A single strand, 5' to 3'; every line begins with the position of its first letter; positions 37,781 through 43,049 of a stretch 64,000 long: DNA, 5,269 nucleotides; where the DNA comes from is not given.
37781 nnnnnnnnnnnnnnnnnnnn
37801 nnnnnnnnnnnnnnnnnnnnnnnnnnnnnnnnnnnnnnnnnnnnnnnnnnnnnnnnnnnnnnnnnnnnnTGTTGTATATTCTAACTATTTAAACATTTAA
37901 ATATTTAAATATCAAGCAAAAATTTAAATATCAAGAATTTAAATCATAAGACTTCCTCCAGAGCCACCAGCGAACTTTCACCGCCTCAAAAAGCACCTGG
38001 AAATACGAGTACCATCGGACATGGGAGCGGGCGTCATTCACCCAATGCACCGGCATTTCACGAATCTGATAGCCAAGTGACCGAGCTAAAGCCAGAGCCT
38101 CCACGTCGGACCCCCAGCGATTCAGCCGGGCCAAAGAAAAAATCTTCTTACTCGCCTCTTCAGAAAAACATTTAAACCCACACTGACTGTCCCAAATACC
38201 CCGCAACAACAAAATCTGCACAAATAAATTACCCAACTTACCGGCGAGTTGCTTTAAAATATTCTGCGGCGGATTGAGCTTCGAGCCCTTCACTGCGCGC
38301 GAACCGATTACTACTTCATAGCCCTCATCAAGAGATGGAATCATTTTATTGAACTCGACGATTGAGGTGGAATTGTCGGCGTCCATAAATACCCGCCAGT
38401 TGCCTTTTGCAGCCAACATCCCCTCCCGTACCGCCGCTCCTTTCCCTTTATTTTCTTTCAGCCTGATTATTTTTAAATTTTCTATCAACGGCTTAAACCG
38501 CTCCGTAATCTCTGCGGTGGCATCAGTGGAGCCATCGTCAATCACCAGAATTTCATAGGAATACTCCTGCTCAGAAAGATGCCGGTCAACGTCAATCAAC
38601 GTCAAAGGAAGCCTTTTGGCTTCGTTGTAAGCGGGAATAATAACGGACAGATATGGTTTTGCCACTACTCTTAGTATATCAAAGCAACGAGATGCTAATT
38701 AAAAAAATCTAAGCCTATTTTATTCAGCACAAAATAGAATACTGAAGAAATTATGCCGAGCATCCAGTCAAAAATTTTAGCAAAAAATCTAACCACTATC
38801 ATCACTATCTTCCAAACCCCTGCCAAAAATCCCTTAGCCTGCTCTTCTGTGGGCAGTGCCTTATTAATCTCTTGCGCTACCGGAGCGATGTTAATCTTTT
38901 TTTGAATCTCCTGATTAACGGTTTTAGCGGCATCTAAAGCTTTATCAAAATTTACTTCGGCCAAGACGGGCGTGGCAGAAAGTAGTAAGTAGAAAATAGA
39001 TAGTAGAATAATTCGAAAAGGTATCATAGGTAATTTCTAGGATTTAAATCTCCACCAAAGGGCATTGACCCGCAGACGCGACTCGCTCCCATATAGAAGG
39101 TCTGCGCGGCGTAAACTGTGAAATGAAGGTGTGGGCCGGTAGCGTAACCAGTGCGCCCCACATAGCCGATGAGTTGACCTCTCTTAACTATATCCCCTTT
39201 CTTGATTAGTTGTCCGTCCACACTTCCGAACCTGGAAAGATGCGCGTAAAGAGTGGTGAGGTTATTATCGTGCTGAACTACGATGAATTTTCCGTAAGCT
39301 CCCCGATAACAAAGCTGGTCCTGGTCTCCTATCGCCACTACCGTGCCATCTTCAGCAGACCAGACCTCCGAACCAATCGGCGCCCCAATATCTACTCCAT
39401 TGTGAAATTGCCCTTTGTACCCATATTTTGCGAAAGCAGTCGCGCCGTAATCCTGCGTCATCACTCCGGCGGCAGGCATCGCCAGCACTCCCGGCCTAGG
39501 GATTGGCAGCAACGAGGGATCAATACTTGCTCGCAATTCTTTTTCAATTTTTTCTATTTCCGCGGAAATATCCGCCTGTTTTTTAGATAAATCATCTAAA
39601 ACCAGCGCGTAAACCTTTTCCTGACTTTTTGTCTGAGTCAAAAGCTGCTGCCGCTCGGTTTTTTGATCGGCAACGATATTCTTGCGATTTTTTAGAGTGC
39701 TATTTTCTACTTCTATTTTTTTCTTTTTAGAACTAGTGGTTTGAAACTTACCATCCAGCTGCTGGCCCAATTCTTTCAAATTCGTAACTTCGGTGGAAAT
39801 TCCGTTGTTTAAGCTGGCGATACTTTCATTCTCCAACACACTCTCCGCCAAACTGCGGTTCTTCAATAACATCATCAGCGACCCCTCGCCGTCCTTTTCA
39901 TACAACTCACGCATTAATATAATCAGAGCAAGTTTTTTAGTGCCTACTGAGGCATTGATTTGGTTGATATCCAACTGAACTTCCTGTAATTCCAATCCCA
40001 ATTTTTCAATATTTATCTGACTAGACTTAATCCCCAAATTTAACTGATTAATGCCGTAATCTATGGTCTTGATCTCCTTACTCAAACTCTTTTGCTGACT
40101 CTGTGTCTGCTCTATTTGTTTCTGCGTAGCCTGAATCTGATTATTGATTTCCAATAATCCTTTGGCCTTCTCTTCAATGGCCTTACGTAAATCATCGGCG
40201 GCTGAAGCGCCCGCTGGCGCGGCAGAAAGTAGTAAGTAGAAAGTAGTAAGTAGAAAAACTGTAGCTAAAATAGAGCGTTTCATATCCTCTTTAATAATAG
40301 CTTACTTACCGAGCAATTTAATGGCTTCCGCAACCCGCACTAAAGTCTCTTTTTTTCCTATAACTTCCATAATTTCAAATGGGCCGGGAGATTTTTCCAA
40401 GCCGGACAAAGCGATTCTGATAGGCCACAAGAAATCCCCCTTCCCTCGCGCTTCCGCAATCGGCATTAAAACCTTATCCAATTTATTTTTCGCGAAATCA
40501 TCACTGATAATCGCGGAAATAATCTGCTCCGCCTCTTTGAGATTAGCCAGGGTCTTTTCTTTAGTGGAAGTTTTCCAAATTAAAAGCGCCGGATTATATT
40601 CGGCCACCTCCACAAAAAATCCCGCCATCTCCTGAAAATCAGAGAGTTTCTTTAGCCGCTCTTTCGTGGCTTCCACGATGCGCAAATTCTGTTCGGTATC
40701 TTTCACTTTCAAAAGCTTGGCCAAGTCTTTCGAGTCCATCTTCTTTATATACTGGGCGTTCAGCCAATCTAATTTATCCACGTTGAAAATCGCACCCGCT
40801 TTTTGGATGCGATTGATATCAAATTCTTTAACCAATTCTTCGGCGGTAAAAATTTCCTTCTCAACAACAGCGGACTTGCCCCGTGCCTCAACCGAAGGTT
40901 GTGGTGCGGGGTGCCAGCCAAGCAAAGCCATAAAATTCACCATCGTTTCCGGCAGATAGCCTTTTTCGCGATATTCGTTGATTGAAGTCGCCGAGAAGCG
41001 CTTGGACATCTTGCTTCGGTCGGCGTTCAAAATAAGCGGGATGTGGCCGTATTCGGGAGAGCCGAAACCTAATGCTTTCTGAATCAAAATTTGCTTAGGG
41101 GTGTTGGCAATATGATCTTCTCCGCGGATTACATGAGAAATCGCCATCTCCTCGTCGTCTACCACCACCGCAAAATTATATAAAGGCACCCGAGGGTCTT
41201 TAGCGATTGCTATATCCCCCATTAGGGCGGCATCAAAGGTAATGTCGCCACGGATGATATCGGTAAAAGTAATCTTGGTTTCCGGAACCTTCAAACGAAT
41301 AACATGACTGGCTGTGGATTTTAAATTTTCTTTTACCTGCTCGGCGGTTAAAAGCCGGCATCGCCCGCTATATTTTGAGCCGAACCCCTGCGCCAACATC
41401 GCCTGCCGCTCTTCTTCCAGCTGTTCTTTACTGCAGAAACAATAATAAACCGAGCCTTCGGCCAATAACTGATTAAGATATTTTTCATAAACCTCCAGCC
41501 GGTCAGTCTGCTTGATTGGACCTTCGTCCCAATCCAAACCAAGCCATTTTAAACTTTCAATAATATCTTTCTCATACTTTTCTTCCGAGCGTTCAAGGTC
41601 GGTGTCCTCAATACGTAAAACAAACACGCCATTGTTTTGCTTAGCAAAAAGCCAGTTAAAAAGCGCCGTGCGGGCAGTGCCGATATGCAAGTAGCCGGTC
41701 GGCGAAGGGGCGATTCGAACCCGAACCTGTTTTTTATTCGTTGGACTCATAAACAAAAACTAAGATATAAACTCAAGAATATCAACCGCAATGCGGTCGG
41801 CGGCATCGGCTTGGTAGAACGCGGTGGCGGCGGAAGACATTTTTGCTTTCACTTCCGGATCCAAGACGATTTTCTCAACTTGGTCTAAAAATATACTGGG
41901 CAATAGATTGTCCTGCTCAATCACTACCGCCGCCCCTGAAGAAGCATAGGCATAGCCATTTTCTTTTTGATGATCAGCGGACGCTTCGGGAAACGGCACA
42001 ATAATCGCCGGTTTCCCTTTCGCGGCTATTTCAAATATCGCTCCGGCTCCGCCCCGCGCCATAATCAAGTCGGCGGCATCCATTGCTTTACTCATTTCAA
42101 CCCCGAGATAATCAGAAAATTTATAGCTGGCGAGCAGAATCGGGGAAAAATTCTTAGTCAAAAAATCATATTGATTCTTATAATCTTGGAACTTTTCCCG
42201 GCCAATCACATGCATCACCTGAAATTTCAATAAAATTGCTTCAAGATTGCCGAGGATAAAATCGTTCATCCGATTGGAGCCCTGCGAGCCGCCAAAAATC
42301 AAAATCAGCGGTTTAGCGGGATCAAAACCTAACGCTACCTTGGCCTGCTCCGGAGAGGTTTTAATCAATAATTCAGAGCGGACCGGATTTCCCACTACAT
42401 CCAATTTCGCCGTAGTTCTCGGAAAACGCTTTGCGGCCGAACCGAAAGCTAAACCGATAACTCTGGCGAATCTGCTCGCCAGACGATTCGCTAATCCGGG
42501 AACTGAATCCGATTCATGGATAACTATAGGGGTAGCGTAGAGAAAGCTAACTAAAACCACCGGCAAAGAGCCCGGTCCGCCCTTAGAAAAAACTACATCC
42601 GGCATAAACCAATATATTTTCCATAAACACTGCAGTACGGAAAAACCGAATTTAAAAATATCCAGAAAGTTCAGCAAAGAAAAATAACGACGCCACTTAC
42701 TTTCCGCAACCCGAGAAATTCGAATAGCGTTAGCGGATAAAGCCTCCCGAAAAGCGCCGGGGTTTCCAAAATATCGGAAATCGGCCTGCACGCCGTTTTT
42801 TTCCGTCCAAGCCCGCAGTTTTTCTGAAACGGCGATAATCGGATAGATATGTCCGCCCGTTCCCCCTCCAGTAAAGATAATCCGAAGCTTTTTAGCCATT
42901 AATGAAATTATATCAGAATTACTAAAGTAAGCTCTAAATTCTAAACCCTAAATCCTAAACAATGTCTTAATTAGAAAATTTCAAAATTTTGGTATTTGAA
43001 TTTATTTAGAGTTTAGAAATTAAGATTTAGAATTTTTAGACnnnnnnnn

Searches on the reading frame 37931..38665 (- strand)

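Call 31: search_protein_families(library=pfam, proteins=[window:37931-38665:-], max_evalue=0.00001)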
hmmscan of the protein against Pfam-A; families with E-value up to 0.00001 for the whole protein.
window:37931-38665:- (244 aa): 2 families
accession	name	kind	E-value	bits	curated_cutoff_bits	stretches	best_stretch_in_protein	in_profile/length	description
PF00535.33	Glycos_transf_2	-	7.8e-30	104.4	23.3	1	7-175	1-167/168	Glycosyl transferase family 2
PF10111.15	Glyco_tranf_2_2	-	2.5e-06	27.6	27.3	1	7-109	1-103/276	Glycosyltransferase like family 2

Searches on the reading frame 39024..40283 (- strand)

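Call 31: search_protein_families(library=pfam, proteins=[window:39024-40283:-], max_evalue=0.00001)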
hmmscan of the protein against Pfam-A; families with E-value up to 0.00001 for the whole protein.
window:39024-40283:- (419 aa): 1 family
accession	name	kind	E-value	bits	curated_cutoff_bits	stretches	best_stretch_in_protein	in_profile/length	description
PF01551.29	Peptidase_M23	-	1.2e-27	96.3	28.7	1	292-392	1-89/96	Peptidase family M23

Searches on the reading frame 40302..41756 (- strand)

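Call 31: search_protein_families(library=pfam, proteins=[window:40302-41756:-], max_evalue=0.00001)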
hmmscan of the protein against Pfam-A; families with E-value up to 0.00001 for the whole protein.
window:40302-41756:- (484 aa): 2 families
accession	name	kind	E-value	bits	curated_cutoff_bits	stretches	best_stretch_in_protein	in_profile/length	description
PF00749.27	tRNA-synt_1c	-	2.8e-102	342.3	23.4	1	10-331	1-314/314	tRNA synthetases class I (E and Q), catalytic domain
PF19269.4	Anticodon_2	-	2.2e-24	86.9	23.6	1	352-479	11-141/141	Anticodon binding domain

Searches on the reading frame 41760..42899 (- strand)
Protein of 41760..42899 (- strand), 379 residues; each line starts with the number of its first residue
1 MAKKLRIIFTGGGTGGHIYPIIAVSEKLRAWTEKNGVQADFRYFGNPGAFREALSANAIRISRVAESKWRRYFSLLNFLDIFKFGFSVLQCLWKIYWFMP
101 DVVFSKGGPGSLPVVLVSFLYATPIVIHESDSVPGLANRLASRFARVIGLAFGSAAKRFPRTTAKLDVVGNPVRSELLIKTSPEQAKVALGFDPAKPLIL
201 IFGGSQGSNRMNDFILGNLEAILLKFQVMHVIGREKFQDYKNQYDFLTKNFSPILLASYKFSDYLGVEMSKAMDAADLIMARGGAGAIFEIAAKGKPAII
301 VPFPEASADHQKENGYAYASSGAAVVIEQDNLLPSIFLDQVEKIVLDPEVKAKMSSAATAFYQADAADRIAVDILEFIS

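Call 31: search_protein_families(library=pfam, proteins=[window:41760-42899:-], max_evalue=0.00001)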
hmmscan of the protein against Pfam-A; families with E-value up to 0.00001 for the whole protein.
window:41760-42899:- (379 aa): 2 families
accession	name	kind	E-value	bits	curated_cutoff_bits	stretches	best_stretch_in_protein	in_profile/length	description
PF04101.22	Glyco_tran_28_C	-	2e-33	116.2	22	1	199-369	2-165/166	Glycosyltransferase family 28 C-terminal domain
PF03033.26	Glyco_transf_28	-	1e-24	87.6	26.2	1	7-146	1-135/139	Glycosyltransferase family 28 N-terminal domain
